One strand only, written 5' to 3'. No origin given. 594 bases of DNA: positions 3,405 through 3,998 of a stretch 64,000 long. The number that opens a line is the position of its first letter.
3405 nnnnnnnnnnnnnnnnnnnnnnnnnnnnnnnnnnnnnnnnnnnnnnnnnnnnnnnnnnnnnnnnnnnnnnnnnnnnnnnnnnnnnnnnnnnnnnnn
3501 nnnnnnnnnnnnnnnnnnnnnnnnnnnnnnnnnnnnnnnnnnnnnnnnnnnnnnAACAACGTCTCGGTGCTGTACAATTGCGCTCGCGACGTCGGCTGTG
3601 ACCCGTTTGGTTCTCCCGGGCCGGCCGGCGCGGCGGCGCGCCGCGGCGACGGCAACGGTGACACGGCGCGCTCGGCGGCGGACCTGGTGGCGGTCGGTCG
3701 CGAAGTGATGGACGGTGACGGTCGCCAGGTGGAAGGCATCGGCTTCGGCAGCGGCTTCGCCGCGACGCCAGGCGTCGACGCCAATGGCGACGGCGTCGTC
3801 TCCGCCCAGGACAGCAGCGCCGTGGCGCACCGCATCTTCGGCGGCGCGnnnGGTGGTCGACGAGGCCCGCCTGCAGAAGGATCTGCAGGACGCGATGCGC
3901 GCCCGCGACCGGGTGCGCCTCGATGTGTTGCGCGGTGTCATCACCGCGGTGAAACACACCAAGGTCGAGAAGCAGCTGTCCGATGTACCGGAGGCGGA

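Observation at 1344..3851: Very large FG-GAP/VCBS beta-propeller repeat protein ending in a dockerin-like duplicated Ca-loop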

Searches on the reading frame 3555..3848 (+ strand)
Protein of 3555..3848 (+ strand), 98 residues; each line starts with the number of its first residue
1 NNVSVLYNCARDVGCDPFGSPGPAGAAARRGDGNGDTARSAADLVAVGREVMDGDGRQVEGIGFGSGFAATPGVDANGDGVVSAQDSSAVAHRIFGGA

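Call 3: search_protein_families(library=pfam, proteins=[window:3555-3848:+], max_evalue=10)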
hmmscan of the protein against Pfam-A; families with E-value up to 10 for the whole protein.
window:3555-3848:+ (98 aa): 2 families
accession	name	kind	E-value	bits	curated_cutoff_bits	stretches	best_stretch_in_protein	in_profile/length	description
PF00404.24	Dockerin_1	-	0.00019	22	22.9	1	31-94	2-56/57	Dockerin type I domain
PF13202.12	EF-hand_5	-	0.4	10.7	25.9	1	74-85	8-19/25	EF hand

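Call 4: search_protein_families(library=ncbifam, proteins=[window:3555-3848:+], max_evalue=10)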
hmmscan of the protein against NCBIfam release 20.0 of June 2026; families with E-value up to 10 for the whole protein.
window:3555-3848:+ (98 aa): 0 families

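Call 5: search_solved_structures(query=window:3555-3848:+, max_evalue=10, show_alignments=3)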
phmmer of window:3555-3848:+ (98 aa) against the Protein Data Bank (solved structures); distinct sequences matched with E-value up to 10: 5.
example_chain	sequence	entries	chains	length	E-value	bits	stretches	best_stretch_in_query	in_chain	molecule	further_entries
6sjw_A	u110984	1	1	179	0.3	14.7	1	45-94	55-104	Iron-regulated protein FrpC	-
6sjx_A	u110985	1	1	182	0.31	14.7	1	46-94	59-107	Iron-regulated protein FrpC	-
9das_A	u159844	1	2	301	1.3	12.7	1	22-96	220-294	Flagellin hook IN motif family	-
7f20_A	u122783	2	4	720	1.4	12.5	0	26-54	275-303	L-lactate oxidase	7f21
5ife_C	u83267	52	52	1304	9.1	9.9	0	16-83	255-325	Splicing factor 3B subunit 1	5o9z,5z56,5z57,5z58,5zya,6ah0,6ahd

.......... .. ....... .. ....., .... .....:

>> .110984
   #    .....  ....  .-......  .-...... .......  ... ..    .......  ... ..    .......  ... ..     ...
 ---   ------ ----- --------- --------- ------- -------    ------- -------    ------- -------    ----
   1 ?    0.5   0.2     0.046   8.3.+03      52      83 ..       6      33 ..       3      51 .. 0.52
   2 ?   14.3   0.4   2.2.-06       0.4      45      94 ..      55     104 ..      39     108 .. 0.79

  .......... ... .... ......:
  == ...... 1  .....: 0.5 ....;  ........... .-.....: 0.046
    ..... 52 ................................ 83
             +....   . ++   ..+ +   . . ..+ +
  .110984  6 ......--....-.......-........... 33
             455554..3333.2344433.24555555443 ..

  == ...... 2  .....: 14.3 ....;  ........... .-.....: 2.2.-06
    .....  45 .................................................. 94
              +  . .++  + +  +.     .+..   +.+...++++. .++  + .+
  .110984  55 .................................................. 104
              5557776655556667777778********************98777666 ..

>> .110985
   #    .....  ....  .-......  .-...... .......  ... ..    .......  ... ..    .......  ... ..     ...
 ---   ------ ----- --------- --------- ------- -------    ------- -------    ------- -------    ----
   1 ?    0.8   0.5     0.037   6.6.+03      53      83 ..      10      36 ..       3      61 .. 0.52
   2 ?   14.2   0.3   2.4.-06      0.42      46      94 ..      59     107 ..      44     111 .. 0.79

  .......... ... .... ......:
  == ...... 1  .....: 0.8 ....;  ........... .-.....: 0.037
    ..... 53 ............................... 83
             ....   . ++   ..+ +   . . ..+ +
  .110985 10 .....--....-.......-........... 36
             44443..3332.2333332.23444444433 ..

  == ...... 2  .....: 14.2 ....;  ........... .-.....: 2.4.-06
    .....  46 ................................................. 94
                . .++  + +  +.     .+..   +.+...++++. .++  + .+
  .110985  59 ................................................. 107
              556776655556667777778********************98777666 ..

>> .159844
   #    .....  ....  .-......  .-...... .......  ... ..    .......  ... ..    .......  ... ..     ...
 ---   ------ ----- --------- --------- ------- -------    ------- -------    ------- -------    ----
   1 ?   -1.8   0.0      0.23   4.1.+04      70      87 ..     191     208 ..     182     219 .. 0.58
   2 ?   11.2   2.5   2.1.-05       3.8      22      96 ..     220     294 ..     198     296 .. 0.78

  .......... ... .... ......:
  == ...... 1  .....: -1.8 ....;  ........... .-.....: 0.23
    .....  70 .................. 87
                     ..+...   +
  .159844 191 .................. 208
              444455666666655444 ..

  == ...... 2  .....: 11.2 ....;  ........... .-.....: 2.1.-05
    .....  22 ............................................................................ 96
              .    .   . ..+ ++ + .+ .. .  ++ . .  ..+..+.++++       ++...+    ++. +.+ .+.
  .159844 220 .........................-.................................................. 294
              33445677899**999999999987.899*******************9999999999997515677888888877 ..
